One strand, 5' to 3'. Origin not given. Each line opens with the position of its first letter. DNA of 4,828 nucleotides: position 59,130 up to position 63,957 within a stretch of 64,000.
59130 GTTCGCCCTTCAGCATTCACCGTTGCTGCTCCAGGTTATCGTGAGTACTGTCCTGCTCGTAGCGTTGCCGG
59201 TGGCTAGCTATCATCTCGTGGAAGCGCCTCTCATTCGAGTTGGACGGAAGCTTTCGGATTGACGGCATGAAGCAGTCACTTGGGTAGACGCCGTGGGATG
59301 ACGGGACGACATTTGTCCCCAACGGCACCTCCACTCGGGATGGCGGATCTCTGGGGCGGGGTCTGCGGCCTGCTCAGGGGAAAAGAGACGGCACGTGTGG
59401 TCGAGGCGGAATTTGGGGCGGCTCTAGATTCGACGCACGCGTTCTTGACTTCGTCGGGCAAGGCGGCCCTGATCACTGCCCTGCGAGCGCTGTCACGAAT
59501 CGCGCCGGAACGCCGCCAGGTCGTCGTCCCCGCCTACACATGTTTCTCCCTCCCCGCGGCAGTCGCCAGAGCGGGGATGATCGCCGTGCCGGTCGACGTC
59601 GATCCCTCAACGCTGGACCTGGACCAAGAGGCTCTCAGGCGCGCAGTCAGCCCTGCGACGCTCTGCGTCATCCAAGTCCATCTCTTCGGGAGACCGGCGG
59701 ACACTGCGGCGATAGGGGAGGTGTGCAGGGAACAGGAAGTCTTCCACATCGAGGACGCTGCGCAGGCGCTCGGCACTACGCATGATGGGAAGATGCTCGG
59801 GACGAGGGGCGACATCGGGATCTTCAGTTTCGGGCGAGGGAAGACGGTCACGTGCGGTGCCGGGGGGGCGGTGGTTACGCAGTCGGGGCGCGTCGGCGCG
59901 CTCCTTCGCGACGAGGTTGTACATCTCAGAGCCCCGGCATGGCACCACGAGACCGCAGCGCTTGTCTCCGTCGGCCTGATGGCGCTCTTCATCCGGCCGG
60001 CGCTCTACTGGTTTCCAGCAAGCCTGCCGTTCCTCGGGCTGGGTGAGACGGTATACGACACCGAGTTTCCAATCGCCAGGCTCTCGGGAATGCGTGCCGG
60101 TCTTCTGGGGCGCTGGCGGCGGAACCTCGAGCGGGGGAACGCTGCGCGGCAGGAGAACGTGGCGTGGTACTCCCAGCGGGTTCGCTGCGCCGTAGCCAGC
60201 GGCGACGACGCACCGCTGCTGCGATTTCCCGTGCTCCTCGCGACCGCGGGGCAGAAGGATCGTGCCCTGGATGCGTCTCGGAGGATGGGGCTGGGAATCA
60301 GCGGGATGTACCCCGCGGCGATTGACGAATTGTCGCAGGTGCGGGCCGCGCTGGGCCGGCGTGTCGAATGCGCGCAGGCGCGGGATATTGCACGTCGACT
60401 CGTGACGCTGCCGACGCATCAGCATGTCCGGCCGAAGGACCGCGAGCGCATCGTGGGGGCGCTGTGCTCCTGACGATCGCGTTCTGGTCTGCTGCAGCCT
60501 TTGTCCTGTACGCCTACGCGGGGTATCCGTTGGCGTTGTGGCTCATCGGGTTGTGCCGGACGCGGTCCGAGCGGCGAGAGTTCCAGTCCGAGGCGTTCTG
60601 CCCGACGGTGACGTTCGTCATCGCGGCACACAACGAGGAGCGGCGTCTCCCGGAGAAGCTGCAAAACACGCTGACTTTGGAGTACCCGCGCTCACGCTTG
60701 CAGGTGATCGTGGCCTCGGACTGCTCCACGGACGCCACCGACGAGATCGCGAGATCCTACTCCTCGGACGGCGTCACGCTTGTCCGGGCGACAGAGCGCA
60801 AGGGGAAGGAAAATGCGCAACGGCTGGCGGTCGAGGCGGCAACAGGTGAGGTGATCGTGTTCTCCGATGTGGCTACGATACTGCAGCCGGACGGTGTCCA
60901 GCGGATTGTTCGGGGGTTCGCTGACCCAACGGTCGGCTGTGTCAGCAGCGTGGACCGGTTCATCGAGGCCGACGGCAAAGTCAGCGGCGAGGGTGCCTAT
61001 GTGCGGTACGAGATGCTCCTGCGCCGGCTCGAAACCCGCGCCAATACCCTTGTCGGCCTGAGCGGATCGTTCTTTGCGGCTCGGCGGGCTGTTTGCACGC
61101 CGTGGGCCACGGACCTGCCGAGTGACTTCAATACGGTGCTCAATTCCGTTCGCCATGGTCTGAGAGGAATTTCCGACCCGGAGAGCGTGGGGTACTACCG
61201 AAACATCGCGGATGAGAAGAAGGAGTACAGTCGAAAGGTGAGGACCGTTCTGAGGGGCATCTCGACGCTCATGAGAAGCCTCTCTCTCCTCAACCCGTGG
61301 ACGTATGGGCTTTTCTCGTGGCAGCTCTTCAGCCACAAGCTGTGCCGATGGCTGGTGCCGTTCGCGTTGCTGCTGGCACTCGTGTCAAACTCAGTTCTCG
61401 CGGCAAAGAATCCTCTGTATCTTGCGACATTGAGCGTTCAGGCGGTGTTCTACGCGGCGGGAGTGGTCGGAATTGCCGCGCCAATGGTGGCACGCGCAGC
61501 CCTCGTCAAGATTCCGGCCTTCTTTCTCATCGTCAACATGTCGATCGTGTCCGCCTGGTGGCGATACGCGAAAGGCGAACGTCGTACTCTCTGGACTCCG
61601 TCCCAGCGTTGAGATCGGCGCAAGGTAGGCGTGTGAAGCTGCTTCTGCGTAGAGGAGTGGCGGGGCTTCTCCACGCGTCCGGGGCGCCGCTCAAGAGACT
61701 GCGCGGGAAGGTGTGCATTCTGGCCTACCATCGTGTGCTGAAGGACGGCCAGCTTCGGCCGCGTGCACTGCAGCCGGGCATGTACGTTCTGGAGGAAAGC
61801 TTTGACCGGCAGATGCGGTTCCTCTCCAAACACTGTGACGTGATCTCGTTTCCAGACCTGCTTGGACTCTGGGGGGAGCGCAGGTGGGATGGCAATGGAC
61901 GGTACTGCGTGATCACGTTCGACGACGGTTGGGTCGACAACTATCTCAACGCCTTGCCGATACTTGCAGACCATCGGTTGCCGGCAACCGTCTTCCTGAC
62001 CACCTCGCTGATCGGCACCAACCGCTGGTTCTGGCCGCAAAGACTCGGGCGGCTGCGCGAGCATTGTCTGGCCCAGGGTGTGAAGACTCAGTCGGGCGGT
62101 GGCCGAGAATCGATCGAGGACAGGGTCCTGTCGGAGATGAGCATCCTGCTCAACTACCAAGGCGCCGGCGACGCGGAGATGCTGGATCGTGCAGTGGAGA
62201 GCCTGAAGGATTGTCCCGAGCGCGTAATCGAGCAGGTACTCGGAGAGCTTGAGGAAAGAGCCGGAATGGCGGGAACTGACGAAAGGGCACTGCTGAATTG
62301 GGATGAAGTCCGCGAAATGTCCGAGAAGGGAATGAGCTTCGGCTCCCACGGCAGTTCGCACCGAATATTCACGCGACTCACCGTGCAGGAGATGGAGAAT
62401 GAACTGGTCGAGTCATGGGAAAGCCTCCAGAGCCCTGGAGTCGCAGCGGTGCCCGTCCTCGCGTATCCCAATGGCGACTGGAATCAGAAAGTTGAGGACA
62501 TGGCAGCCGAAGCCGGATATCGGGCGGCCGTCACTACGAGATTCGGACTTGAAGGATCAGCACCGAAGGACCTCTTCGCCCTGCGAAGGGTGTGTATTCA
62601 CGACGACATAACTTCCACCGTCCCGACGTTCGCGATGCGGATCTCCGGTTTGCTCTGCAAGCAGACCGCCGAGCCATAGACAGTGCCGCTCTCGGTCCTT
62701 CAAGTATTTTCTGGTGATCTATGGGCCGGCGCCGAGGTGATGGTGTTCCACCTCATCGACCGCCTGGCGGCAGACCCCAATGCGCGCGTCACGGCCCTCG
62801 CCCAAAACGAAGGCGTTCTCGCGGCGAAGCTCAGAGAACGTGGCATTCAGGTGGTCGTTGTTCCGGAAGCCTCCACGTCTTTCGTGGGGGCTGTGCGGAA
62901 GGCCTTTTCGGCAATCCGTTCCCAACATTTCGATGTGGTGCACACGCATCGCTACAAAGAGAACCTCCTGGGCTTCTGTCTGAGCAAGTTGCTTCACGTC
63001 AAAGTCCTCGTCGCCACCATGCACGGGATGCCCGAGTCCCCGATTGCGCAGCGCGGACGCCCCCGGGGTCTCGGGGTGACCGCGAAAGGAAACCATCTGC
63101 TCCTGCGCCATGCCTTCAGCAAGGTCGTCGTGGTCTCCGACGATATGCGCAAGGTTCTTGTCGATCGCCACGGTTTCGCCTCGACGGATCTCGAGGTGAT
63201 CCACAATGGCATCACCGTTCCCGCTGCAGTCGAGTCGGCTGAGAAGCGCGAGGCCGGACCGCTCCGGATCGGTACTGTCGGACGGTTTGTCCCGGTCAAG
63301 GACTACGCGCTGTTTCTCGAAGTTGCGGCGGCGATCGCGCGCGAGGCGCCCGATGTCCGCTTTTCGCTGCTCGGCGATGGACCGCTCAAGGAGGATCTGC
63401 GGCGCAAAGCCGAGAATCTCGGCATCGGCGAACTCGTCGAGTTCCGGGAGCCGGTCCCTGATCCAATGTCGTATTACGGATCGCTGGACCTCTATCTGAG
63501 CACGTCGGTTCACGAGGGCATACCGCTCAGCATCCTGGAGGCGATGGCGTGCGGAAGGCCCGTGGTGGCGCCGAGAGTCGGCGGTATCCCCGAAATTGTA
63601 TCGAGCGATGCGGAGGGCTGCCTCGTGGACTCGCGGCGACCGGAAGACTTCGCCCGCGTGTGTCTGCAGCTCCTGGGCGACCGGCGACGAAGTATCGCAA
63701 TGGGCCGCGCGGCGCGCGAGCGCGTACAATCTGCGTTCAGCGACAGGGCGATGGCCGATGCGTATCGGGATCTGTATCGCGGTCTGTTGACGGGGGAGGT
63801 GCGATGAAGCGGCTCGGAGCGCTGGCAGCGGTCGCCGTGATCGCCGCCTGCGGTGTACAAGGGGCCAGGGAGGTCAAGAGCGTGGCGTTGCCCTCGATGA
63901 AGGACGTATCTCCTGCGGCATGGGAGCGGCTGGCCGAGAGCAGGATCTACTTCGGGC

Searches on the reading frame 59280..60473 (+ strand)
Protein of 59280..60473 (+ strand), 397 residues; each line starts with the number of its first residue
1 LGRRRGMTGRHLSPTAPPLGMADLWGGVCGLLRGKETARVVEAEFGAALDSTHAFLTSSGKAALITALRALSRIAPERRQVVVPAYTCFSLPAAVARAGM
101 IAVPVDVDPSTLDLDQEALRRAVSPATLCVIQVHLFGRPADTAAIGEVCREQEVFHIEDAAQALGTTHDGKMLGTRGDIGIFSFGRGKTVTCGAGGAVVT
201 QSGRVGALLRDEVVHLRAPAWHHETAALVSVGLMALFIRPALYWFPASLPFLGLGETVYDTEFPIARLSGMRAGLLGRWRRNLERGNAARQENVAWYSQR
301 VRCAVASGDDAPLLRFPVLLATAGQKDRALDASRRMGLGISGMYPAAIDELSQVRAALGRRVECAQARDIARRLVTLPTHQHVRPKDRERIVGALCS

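Call 5: search_protein_families(library=pfam, proteins=[window:59280-60473:+], max_evalue=0.01)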
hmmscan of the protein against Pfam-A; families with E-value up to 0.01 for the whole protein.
window:59280-60473:+ (397 aa): 1 family
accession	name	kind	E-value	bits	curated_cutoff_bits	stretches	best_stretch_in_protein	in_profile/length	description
PF01041.23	DegT_DnrJ_EryC1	-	7.4e-52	177.2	19.8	2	38-205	26-191/360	DegT/DnrJ/EryC1/StrS aminotransferase family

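Call 9: search_protein_families(library=ncbifam, proteins=[window:59280-60473:+], max_evalue=0.0001)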
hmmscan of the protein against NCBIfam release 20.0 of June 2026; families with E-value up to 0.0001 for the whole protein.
window:59280-60473:+ (397 aa): 8 families
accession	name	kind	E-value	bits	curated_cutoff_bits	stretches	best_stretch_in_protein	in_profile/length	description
NF008687.0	PRK11706.1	equivalog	1.1e-32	113.2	375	1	39-202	34-195/375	dTDP-4-amino-4,6-dideoxygalactose transaminase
TIGR04181.1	NHT_00031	hypoth_equivalog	7.5e-29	100.7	420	1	41-206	35-214/359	LegC family aminotransferase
TIGR03588.1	PseC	equivalog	1.9e-26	92.9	423.5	1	38-205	32-203/380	UDP-4-amino-4,6-dideoxy-N-acetyl-beta-L-altrosamine transaminase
NF011936.0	PRK15407.1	equivalog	5.9e-26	91.1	423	1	37-206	66-241/440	lipopolysaccharide biosynthesis protein RfbH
TIGR02379.1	ECA_wecE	subfamily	9.8e-26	90.4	434.85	1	38-202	33-196/376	dTDP-4-amino-4,6-dideoxy-D-glucose transaminase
TIGR04427.1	PLP_DesI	equivalog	4e-25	88.7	650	1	66-209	78-221/390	dTDP-4-dehydro-6-deoxyglucose aminotransferase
NF008658.2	PRK11658.1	equivalog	2.2e-24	85.8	631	1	39-211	36-205/379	UDP-4-amino-4-deoxy-L-arabinose aminotransferase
NF004770.0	PRK06108.1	subfamily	3.4e-06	26.1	422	1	37-131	82-175/396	pyridoxal phosphate-dependent aminotransferase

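Call 58: list_cluster_members(proteins=[window:59298-60470:+, window:59340-60470:+, window:59280-60470:+, window:60464-61609:+, window:60530-61609:+, window:61609-62676:+, window:61633-62676:+, window:61558-62676:+, window:62740-63804:+, window:41754-42773:+])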
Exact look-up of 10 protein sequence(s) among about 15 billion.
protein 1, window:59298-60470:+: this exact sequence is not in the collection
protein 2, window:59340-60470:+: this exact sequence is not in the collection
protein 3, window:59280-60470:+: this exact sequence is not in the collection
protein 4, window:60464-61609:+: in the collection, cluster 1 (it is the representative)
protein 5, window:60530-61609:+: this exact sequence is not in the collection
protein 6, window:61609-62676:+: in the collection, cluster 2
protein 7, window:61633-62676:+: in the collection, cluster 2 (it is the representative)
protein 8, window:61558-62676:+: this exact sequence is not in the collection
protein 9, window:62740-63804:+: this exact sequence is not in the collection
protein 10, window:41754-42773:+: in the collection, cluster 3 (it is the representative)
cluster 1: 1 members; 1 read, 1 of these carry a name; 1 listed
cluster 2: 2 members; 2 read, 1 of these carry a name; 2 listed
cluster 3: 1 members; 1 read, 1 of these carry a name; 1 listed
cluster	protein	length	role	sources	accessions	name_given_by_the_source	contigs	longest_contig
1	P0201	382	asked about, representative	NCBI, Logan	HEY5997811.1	MAG TPA: glycosyltransferase family 2 protein [bacterium]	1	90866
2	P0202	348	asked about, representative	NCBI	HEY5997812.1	MAG TPA: polysaccharide deacetylase family protein [bacterium]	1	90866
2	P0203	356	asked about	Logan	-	-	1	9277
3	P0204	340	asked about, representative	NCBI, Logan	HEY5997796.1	MAG TPA: glycosyltransferase family A protein [bacterium]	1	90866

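Call 59: find_encoding_contigs(protein=P0201, flank=10000, max_places=6)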
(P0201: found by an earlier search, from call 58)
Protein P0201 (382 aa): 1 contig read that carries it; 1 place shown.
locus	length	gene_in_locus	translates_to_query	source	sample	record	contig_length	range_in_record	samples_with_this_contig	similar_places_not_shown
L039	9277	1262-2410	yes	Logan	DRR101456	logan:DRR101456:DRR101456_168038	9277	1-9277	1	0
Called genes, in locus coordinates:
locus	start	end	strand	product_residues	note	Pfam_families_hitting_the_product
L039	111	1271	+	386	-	PF01041:DegT_DnrJ_EryC1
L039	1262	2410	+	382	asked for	PF13506:Glyco_transf_21 (weak), PF13641:Glyco_tranf_2_3, PF13704:Glyco_tranf_2_4 (weak), PF00535:Glycos_transf_2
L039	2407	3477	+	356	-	PF01522:Polysacc_deac_1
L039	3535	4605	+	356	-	PF13439:Glyco_transf_4, PF13579:Glyco_trans_4_4, PF20706:GT4-conflict (weak), PF00534:Glycos_transf_1, PF13692:Glyco_trans_1_4, PF13524:Glyco_trans_1_2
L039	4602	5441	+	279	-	-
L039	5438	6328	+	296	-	PF02129:Peptidase_S15 (weak), PF00561:Abhydrolase_1 (faint), PF12146:Hydrolase_4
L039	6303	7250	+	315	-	PF00561:Abhydrolase_1 (weak), PF12146:Hydrolase_4 (weak), PF12697:Abhydrolase_6 (weak)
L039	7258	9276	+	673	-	?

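Call 60: find_encoding_contigs(protein=P0204, flank=10000, max_places=6)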
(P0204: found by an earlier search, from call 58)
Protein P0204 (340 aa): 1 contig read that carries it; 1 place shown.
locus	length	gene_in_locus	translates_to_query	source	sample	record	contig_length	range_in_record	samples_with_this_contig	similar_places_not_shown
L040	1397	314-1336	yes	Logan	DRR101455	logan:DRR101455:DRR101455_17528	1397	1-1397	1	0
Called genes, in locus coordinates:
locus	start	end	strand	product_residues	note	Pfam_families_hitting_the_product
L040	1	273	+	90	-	?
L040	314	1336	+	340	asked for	PF00535:Glycos_transf_2, PF10111:Glyco_tranf_2_2, PF13641:Glyco_tranf_2_3 (weak)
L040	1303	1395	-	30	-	?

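Call 67: search_protein_families(library=pfam, proteins=[L039:4602-5441:+, L039:7258-9276:+], max_evalue=0.001)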
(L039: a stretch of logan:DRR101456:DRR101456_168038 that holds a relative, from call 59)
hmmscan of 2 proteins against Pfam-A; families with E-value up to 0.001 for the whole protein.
L039:4602-5441:+ (279 aa): 0 families

L039:7258-9276:+ (673 aa): 2 families
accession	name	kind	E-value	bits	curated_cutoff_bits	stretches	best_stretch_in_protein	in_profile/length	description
PF02518.31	HATPase_c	-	1.1e-18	68.1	26.4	1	578-673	2-100/111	Histidine kinase-, DNA gyrase B-, and HSP90-like ATPase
PF13492.12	GAF_3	-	9.6e-08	32.9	27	1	325-458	3-129/129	GAF domain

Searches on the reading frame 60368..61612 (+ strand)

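Call 5: search_protein_families(library=pfam, proteins=[window:60368-61612:+], max_evalue=0.01)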
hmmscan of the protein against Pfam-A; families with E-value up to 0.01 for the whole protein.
window:60368-61612:+ (414 aa): 3 families
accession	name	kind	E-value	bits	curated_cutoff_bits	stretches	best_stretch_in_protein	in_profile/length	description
PF00535.33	Glycos_transf_2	-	2.7e-20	73.4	23.3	1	83-241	2-162/168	Glycosyl transferase family 2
PF13641.12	Glyco_tranf_2_3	-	9.3e-13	49.2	27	1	79-244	1-172/230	Glycosyltransferase like family 2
PF13506.12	Glyco_transf_21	-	0.00013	21.9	21.7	1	147-204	18-75/174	Glycosyl transferase family 21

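Call 9: search_protein_families(library=ncbifam, proteins=[window:60368-61612:+], max_evalue=0.0001)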
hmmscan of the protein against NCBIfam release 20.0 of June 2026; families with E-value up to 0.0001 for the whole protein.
window:60368-61612:+ (414 aa): 13 families
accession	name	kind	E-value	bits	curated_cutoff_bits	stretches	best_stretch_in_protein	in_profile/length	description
TIGR03965.1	mycofact_glyco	equivalog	5.5e-15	55.2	280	1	74-193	70-188/467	mycofactocin biosynthesis glycosyltransferase MftF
TIGR03937.1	PgaC_IcaA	equivalog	1.2e-13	50.9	422.3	1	66-195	32-162/407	poly-beta-1,6-N-acetyl-D-glucosamine synthase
TIGR04242.1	nodulat_NodC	equivalog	1.3e-10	40.8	550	1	66-192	35-164/395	chitooligosaccharide synthase NodC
TIGR03111.1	glyc2_xrt_Gpos1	hypoth_equivalog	4.8e-10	38.8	363.95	1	34-239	4-223/439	TIGR03111 family XrtG-associated glycosyltransferase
NF041865.1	EpsU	equivalog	2.3e-08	33.5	700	1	49-162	13-121/394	exopolysaccharide biosynthesis GT2 family glycosyltransferase EpsU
TIGR03472.1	HpnI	equivalog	4.9e-08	32.2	310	1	46-206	9-173/373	bacteriohopanetetrol glucosamine biosynthesis glycosyltransferase HpnI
NF041875.1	EPS_EpsD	equivalog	5.2e-08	32.7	370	1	83-179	3-99/325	exopolysaccharide biosynthesis glycosyltransferase EpsD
TIGR03469.1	HpnB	hypoth_equivalog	6.1e-07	28.8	379.25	1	67-181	32-157/386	hopene-associated glycosyltransferase HpnB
NF038302.1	EPS_HpsE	equivalog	9e-07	28.1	300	1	81-182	3-109/307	hormogonium polysaccharide biosynthesis glycosyltransferase HpsE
NF007482.0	PRK10073.1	equivalog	2.6e-06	26.7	423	1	79-179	6-105/334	glycosyltransferase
TIGR04283.1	glyco_like_mftF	equivalog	7e-06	25.8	182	1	83-184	3-97/221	TIGR04283 family arsenosugar biosynthesis glycosyltransferase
NF047683.1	TeichurnBiosyTuaG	equivalog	3.7e-05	23.5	400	1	79-205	6-132/252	teichuronic acid biosynthesis protein TuaG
NF010496.0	PRK13915.1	equivalog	4.6e-05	22.6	262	1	80-197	32-157/307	glucosyl-3-phosphoglycerate synthase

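Call 67: search_protein_families(library=pfam, proteins=[L039:4602-5441:+, L039:7258-9276:+], max_evalue=0.001)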
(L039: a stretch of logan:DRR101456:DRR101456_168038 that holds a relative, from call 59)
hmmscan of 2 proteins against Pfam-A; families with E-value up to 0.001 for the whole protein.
L039:4602-5441:+ (279 aa): 0 families

L039:7258-9276:+ (673 aa): 2 families
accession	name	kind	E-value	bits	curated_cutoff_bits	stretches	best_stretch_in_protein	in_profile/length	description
PF02518.31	HATPase_c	-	1.1e-18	68.1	26.4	1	578-673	2-100/111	Histidine kinase-, DNA gyrase B-, and HSP90-like ATPase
PF13492.12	GAF_3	-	9.6e-08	32.9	27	1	325-458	3-129/129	GAF domain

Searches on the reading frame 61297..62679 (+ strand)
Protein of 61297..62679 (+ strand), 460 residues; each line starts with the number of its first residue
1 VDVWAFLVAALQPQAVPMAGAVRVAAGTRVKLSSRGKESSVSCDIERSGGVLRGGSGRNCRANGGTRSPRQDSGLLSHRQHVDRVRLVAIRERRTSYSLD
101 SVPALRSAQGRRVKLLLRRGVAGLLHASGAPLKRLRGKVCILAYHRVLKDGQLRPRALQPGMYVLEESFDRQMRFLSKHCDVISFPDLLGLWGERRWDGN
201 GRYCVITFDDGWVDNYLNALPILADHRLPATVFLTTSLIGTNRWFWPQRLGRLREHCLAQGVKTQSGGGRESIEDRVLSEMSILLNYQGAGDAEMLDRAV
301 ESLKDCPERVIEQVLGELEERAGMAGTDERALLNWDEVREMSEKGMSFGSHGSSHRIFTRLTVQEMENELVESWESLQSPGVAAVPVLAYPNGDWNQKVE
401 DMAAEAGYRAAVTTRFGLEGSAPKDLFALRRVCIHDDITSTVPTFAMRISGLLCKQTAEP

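Call 5: search_protein_families(library=pfam, proteins=[window:61297-62679:+], max_evalue=0.01)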
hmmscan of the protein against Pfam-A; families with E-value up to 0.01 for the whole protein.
window:61297-62679:+ (460 aa): 1 family
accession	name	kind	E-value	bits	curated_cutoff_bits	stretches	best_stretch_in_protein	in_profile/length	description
PF01522.26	Polysacc_deac_1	-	1.3e-25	90.2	23.1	2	327-410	40-123/124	Polysaccharide deacetylase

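Call 9: search_protein_families(library=ncbifam, proteins=[window:61297-62679:+], max_evalue=0.0001)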
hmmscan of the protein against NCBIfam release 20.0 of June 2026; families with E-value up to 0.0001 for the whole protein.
window:61297-62679:+ (460 aa): 4 families
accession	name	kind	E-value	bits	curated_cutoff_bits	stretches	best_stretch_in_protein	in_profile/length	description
TIGR03938.2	deacetyl_PgaB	equivalog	1.8e-11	43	321.9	1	139-241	3-103/621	poly-beta-1,6-N-acetyl-D-glucosamine N-deacetylase PgaB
TIGR02764.1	spore_ybaN_pdaB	equivalog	1.1e-10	41.6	237.4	1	336-410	49-123/191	polysaccharide deacetylase family sporulation protein PdaB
TIGR04243.1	nodulat_NodB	equivalog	1.9e-05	24.2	240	0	338-410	47-120/197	chitooligosaccharide deacetylase NodB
TIGR03933.1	PIA_icaB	equivalog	4.8e-05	23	248.35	0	164-243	35-113/245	intercellular adhesin biosynthesis polysaccharide N-deacetylase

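Call 67: search_protein_families(library=pfam, proteins=[L039:4602-5441:+, L039:7258-9276:+], max_evalue=0.001)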
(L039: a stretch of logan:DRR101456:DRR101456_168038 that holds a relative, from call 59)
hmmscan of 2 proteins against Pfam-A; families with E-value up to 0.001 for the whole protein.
L039:4602-5441:+ (279 aa): 0 families

L039:7258-9276:+ (673 aa): 2 families
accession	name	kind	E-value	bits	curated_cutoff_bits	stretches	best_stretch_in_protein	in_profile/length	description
PF02518.31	HATPase_c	-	1.1e-18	68.1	26.4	1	578-673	2-100/111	Histidine kinase-, DNA gyrase B-, and HSP90-like ATPase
PF13492.12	GAF_3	-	9.6e-08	32.9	27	1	325-458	3-129/129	GAF domain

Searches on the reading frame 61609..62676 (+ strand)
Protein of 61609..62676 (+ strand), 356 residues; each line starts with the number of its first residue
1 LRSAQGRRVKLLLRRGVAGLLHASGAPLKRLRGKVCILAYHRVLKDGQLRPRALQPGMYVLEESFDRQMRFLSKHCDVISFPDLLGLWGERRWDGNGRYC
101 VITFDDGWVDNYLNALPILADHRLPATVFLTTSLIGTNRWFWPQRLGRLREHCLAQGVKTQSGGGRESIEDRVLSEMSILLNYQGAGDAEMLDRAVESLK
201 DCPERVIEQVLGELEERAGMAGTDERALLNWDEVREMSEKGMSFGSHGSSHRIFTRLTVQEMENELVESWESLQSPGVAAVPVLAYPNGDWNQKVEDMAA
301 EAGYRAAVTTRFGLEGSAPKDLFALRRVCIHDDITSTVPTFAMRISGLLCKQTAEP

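Call 67: search_protein_families(library=pfam, proteins=[L039:4602-5441:+, L039:7258-9276:+], max_evalue=0.001)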
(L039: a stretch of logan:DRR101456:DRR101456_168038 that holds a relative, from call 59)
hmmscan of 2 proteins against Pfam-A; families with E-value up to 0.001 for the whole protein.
L039:4602-5441:+ (279 aa): 0 families

L039:7258-9276:+ (673 aa): 2 families
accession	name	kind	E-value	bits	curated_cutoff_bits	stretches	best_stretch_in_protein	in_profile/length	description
PF02518.31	HATPase_c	-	1.1e-18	68.1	26.4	1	578-673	2-100/111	Histidine kinase-, DNA gyrase B-, and HSP90-like ATPase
PF13492.12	GAF_3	-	9.6e-08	32.9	27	1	325-458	3-129/129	GAF domain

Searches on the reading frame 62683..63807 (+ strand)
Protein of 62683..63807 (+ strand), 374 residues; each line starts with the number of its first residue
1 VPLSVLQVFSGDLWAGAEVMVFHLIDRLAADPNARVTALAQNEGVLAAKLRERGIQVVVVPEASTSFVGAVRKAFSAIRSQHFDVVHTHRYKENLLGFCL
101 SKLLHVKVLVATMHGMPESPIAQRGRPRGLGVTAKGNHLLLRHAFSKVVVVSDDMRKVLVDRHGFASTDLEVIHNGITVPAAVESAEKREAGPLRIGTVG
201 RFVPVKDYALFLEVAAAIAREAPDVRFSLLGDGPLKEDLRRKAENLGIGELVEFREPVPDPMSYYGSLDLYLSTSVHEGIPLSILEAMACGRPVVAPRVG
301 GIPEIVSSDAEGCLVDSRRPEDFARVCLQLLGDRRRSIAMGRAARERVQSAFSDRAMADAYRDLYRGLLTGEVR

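Call 5: search_protein_families(library=pfam, proteins=[window:62683-63807:+], max_evalue=0.01)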
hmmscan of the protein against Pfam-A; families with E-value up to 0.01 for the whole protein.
window:62683-63807:+ (374 aa): 7 families
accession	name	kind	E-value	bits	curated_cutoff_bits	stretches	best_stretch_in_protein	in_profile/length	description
PF13692.12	Glyco_trans_1_4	-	2.8e-33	115.6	27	1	195-333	3-142/142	Glycosyl transferases group 1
PF00534.26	Glycos_transf_1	-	2.4e-31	109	26.4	1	191-347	13-172/172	Glycosyl transferases group 1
PF13439.12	Glyco_transf_4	-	1.1e-18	68.3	28.5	1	16-177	3-166/170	Glycosyltransferase Family 4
PF13579.12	Glyco_trans_4_4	-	4.2e-11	43.9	29.7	1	16-176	2-158/158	Glycosyl transferase 4-like domain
PF13524.12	Glyco_trans_1_2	-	6.7e-10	39.5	25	1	217-358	8-139/144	Glycosyl transferase-like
PF20706.3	GT4-conflict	-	1.1e-06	28.3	26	1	166-351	170-375/385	Family 4 Glycosyltransferase in conflict systems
PF13477.12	Glyco_trans_4_2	-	0.0021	18.7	23.4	1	16-116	8-109/139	Glycosyl transferase 4-like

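Call 15: find_encoding_contigs(protein=window:62683-63804:+, flank=10000, max_places=10)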
Protein window:62683-63804:+ (374 aa): no gene with exactly this product is on record in the collection.

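Call 37: search_protein_families(library=ncbifam, proteins=[window:62683-63807:+], max_evalue=0.00001)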
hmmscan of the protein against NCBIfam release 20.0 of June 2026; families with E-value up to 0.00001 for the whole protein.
window:62683-63807:+ (374 aa): 30 families (the best 25 are shown)
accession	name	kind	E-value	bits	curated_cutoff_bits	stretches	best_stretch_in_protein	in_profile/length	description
TIGR03088.1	stp2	hypoth_equivalog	1.1e-41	143.1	409.05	1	16-369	15-374/374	TIGR03088 family PEP-CTERM/XrtA system glycosyltransferase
TIGR03449.1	mycothiol_MshA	equivalog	5.2e-30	104.7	462.5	1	60-368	80-403/406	D-inositol-3-phosphate glycosyltransferase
NF041876.1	EPS_EpsE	equivalog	7.4e-28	97.9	400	1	151-359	168-387/389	exopolysaccharide biosynthesis GT4 family glycosyltransferase EpsE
TIGR03999.1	thiol_BshA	equivalog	4.5e-27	94.9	273.7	1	147-369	147-374/375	N-acetyl-alpha-D-glucosaminyl L-malate synthase BshA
TIGR02149.1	glgA_Coryne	subfamily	1.1e-24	87.3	302.4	2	265-367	281-389/391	glycogen synthase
TIGR04063.1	stp3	hypoth_equivalog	2.1e-20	73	442.05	1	145-369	158-396/397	TIGR04063 family PEP-CTERM/XrtA system glycosyltransferase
NF038011.1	PelF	equivalog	8e-20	71.3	100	1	164-365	276-489/489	GT4 family glycosyltransferase PelF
NF038229.1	Glyco4_Geo_Pelo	equivalog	3.2e-18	65.9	400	1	141-369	107-337/338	GPMC system family 4 glycosyltransferase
NF011726.0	PRK15179.1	equivalog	1.4e-16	60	733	1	194-359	518-685/694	Vi polysaccharide biosynthesis protein TviE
NF041879.1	EPS_EpsH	equivalog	2e-13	49.9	800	1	167-370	210-418/431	exopolysaccharide biosynthesis glycosyltransferase EpsH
TIGR04005.1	wcaL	equivalog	9.2e-13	47.8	537.6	1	169-359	198-397/406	colanic acid biosynthesis glycosyltransferase WcaL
NF012034.0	PRK15490.1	equivalog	1.2e-12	47.1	813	1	193-326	398-531/578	Vi polysaccharide biosynthesis glycosyltransferase TviE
NF053787.1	GlcN_PG_synth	equivalog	3e-12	46.1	480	1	265-368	259-359/361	N-acetylglucosaminyl phosphatidylglycerol synthase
NF047684.1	TeichurnBiosyTuaC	equivalog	3.5e-12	45.9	550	1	199-368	225-389/391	teichuronic acid biosynthesis protein TuaC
TIGR04047.1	MSMEG_0565_glyc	hypoth_equivalog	4e-12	45.9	259.85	1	74-365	78-371/373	MSMEG_0565 family glycosyltransferase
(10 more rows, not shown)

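Call 67: search_protein_families(library=pfam, proteins=[L039:4602-5441:+, L039:7258-9276:+], max_evalue=0.001)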
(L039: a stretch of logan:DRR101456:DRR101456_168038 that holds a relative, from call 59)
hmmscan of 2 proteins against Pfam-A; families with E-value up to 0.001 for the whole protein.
L039:4602-5441:+ (279 aa): 0 families

L039:7258-9276:+ (673 aa): 2 families
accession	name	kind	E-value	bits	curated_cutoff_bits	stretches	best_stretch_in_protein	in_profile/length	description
PF02518.31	HATPase_c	-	1.1e-18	68.1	26.4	1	578-673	2-100/111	Histidine kinase-, DNA gyrase B-, and HSP90-like ATPase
PF13492.12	GAF_3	-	9.6e-08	32.9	27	1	325-458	3-129/129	GAF domain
